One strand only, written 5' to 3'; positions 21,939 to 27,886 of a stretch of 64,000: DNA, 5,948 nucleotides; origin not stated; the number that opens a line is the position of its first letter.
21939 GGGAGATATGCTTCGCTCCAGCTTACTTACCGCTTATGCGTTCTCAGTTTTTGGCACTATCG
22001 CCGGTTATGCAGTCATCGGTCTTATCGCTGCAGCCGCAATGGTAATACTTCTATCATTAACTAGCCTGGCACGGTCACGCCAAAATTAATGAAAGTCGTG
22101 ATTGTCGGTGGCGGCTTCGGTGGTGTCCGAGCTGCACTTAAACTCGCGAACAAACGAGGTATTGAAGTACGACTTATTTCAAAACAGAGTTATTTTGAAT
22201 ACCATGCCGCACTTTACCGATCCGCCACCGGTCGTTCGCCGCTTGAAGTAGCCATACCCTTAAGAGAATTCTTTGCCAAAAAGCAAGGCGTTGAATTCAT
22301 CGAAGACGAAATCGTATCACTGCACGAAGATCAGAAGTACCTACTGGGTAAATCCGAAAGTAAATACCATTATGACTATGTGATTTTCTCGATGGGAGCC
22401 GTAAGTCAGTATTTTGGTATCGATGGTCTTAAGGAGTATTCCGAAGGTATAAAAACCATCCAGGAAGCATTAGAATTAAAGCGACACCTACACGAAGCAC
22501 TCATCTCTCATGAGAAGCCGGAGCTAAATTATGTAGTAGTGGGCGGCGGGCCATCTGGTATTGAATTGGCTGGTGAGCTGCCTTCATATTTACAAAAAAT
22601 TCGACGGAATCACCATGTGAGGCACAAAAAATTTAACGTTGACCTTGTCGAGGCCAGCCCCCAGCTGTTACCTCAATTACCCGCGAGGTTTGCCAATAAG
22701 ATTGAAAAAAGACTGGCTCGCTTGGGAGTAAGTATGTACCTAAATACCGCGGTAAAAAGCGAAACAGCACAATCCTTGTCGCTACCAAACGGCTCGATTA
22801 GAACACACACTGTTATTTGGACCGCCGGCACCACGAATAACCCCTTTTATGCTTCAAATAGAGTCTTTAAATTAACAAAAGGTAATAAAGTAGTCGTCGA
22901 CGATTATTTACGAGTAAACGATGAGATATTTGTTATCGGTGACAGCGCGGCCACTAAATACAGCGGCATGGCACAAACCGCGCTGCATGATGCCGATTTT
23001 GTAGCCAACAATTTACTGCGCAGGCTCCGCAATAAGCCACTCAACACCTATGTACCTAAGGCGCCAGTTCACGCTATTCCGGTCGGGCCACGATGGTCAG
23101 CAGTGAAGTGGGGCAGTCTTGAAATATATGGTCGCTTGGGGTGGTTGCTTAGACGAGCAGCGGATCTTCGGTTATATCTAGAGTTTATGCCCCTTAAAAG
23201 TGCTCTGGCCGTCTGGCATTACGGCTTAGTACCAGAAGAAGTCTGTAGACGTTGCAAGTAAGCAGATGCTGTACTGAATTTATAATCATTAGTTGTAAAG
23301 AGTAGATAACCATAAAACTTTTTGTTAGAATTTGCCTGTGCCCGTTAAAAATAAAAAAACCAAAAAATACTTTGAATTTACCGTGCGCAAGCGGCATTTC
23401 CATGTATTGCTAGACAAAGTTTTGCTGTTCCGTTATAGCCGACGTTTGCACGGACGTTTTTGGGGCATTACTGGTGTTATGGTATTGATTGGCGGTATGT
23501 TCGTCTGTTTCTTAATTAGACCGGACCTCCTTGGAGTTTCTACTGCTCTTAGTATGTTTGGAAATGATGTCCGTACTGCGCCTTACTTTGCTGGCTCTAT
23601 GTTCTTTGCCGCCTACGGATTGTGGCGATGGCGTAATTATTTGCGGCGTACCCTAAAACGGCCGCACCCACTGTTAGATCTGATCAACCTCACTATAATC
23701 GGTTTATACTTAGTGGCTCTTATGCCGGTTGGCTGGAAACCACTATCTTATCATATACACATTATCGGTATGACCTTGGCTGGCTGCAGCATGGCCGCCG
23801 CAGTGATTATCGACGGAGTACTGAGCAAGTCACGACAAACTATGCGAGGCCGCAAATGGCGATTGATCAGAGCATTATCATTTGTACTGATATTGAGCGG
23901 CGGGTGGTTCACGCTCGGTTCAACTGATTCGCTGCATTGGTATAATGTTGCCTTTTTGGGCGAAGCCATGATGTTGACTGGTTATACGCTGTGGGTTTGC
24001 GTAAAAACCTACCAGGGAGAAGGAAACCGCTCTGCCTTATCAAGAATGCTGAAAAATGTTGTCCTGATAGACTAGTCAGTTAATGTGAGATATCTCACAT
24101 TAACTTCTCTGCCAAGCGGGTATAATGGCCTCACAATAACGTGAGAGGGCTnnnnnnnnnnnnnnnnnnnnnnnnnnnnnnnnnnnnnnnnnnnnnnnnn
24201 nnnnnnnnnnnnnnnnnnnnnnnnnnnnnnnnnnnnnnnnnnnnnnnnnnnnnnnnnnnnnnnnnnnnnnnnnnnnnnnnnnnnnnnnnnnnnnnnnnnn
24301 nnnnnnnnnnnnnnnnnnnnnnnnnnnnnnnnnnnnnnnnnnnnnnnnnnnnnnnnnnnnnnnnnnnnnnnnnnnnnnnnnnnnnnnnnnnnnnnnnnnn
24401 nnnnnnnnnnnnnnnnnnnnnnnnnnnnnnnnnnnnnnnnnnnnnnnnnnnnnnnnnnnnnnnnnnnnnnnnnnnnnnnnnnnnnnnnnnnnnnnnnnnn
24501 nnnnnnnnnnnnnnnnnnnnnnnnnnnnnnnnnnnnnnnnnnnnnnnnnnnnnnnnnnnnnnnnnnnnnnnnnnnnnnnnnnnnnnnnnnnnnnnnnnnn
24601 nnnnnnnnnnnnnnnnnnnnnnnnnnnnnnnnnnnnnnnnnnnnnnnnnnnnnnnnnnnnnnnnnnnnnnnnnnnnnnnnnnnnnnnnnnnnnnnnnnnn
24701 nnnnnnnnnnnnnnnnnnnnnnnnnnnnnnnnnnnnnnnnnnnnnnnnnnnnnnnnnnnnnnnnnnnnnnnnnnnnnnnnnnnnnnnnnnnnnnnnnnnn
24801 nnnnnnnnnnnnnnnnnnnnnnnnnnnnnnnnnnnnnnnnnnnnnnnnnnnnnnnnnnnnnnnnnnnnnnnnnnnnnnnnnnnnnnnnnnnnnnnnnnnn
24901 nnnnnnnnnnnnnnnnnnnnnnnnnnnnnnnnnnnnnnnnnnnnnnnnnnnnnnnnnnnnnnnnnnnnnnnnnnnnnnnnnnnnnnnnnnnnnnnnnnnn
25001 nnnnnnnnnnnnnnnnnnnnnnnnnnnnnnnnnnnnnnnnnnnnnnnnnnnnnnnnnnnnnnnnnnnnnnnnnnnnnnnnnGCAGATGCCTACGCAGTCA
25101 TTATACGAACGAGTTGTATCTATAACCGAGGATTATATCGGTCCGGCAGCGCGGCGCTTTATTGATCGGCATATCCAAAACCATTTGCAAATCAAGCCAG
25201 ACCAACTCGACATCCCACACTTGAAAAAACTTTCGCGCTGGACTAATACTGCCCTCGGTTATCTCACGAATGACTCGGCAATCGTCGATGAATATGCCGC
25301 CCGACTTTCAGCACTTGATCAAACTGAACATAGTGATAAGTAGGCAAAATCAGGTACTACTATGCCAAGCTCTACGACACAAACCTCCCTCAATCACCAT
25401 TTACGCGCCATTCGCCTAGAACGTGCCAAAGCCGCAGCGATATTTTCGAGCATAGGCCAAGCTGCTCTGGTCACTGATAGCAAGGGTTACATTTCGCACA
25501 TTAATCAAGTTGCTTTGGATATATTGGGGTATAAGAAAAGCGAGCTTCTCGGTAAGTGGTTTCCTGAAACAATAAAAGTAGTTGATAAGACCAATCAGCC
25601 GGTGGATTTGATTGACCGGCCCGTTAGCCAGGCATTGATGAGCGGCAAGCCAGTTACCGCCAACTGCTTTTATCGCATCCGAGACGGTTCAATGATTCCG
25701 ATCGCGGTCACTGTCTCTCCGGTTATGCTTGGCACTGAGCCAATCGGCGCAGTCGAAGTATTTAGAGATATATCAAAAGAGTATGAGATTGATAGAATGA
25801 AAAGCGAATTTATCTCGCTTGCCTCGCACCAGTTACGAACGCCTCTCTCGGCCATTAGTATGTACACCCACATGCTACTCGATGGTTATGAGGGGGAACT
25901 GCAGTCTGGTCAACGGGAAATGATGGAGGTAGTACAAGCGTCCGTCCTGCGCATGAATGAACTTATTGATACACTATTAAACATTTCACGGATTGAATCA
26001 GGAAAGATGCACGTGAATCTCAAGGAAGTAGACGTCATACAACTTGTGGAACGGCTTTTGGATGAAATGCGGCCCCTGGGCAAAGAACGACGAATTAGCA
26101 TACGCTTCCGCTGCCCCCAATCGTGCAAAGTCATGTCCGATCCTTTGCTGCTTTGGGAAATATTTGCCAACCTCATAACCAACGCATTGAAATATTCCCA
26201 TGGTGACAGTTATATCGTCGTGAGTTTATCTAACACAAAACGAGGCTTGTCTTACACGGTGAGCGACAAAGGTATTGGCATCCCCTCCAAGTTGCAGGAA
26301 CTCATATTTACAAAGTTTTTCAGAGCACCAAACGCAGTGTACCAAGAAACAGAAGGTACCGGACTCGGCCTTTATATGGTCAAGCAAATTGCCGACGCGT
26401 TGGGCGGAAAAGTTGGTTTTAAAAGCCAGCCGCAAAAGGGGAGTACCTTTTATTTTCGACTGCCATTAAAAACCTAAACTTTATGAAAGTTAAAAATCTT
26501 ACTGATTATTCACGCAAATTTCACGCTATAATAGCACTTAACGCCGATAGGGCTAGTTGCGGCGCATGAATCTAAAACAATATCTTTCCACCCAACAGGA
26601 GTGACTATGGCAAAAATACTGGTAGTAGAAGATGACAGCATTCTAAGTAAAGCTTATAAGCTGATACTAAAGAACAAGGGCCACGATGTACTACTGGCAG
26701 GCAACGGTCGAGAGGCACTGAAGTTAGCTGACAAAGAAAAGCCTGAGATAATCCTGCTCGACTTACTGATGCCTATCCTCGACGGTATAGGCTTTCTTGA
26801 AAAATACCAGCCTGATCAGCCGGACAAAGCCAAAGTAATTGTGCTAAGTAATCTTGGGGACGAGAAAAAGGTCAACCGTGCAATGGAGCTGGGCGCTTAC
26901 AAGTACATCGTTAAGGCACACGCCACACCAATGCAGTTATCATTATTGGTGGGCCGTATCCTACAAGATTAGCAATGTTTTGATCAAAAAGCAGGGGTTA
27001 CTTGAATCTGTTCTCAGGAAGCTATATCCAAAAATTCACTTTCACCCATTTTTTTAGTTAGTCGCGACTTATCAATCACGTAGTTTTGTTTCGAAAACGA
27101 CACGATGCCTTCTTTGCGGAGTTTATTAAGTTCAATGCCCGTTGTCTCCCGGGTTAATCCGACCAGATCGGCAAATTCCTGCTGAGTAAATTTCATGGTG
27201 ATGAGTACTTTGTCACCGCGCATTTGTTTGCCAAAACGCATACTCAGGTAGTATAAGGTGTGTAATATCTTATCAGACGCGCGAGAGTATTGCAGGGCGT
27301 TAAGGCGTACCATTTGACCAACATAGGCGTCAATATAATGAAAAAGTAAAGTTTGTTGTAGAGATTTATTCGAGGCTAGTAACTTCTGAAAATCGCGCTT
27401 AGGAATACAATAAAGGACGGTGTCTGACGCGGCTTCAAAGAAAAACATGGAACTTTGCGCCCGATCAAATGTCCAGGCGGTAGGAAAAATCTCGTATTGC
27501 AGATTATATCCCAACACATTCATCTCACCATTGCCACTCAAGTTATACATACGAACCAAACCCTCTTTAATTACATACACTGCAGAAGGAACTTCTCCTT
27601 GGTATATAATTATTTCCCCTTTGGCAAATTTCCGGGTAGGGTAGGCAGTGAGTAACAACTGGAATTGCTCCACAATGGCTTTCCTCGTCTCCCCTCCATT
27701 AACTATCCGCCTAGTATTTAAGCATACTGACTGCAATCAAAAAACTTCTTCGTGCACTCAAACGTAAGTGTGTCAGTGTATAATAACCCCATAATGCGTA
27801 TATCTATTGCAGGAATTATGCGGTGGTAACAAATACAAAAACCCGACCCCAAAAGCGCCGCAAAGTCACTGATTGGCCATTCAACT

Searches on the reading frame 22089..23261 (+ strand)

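Call 16: search_protein_families(library=pfam, proteins=[window:22089-23261:+], max_evalue=0.001)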
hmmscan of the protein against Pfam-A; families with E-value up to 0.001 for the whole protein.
window:22089-23261:+ (390 aa): 10 families
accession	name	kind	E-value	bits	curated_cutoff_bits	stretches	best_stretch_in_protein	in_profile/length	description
PF07992.20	Pyr_redox_2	-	3.9e-43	148.4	26.1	1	1-299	1-288/291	Pyridine nucleotide-disulphide oxidoreductase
PF00070.33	Pyr_redox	-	1.9e-14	54.4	22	1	148-224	2-65/82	Pyridine nucleotide-disulphide oxidoreductase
PF01266.30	DAO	-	1.9e-10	41.2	27.9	0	2-39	1-37/353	FAD dependent oxidoreductase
PF13738.12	Pyr_redox_3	-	5.6e-07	29.5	30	0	80-270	110-289/305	Pyridine nucleotide-disulphide oxidoreductase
PF13454.12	NAD_binding_9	-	2.1e-06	28.2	21.8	0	149-200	1-42/155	FAD-NAD(P)-binding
PF00890.30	FAD_binding_2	-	3.9e-05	23.5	20.4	1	3-41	2-39/414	FAD binding domain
PF01494.25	FAD_binding_3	-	5.2e-05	23.1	22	0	2-37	3-37/349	FAD binding domain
PF01134.28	GIDA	-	0.00011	21.8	22.1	0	2-32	1-30/391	Glucose inhibited division protein A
PF13450.12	NAD_binding_8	-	0.00016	22.3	21.9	0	5-36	1-31/68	NAD(P)-binding Rossmann-like domain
PF03486.20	HI0933_like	-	0.0008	19.4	50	0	2-35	2-34/244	HI0933-like protein Rossmann domain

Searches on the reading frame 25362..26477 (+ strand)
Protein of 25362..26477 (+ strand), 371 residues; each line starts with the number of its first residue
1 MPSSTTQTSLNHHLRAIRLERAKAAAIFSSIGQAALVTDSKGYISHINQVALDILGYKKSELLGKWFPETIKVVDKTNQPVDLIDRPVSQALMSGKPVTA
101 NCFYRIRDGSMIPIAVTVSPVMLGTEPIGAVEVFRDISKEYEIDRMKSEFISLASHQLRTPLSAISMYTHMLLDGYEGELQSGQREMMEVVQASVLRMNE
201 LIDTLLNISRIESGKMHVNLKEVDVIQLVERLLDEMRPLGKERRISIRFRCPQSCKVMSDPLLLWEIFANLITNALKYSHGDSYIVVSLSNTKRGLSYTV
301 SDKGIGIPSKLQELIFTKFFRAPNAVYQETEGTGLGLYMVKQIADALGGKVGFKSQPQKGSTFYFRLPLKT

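Call 16: search_protein_families(library=pfam, proteins=[window:25362-26477:+], max_evalue=0.001)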
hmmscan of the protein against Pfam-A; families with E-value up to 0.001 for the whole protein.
window:25362-26477:+ (371 aa): 7 families
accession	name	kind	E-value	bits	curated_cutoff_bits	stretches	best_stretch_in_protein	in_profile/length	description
PF02518.31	HATPase_c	-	2.7e-26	92.6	26.4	1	260-370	2-110/111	Histidine kinase-, DNA gyrase B-, and HSP90-like ATPase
PF00512.31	HisKA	-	4.3e-18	65.6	26.9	1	146-214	1-66/66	His Kinase A (phospho-acceptor) domain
PF13426.13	PAS_9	-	5.4e-11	43.1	27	1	34-138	3-102/103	PAS domain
PF00989.32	PAS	-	1.6e-09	38.2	22.6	1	25-137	4-113/113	PAS fold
PF08448.16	PAS_4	-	8.3e-08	32.9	23.1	1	28-141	1-109/110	PAS fold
PF13581.12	HATPase_c_2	-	5.2e-05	23.7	27.4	1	266-347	38-112/127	Histidine kinase-like ATPase domain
PF24820.1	Diguanyl_cycl_sensor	-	0.00097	19.5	28.1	0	30-119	4-94/109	Diguanylate cyclase-like sensor domain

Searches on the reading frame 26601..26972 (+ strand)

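Call 16: search_protein_families(library=pfam, proteins=[window:26601-26972:+], max_evalue=0.001)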
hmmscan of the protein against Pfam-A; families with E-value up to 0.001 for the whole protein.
window:26601-26972:+ (123 aa): 1 family
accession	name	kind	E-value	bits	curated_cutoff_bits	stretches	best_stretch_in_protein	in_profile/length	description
PF00072.30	Response_reg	-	2e-21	76.7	30.2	1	6-107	1-101/111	Response regulator receiver domain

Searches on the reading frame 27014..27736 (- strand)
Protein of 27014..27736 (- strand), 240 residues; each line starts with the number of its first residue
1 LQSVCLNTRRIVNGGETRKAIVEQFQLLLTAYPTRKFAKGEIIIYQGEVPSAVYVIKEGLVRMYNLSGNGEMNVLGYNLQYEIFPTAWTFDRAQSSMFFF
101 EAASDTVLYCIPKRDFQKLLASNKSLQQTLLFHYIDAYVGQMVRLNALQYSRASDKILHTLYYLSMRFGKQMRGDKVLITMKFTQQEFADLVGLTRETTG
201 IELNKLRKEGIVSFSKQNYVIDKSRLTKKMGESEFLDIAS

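Call 16: search_protein_families(library=pfam, proteins=[window:27014-27736:-], max_evalue=0.001)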
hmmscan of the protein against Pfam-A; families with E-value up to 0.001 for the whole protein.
window:27014-27736:- (240 aa): 3 families
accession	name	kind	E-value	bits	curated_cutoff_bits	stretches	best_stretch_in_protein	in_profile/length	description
PF00027.35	cNMP_binding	-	1.2e-15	57.7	27.5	1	35-123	2-89/89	Cyclic nucleotide-binding domain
PF13545.12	HTH_Crp_2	-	1.3e-10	41.5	27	1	157-226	3-67/70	Crp-like helix-turn-helix domain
PF00325.26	Crp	-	0.00025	21.1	21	1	183-211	3-31/32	Bacterial regulatory proteins, crp family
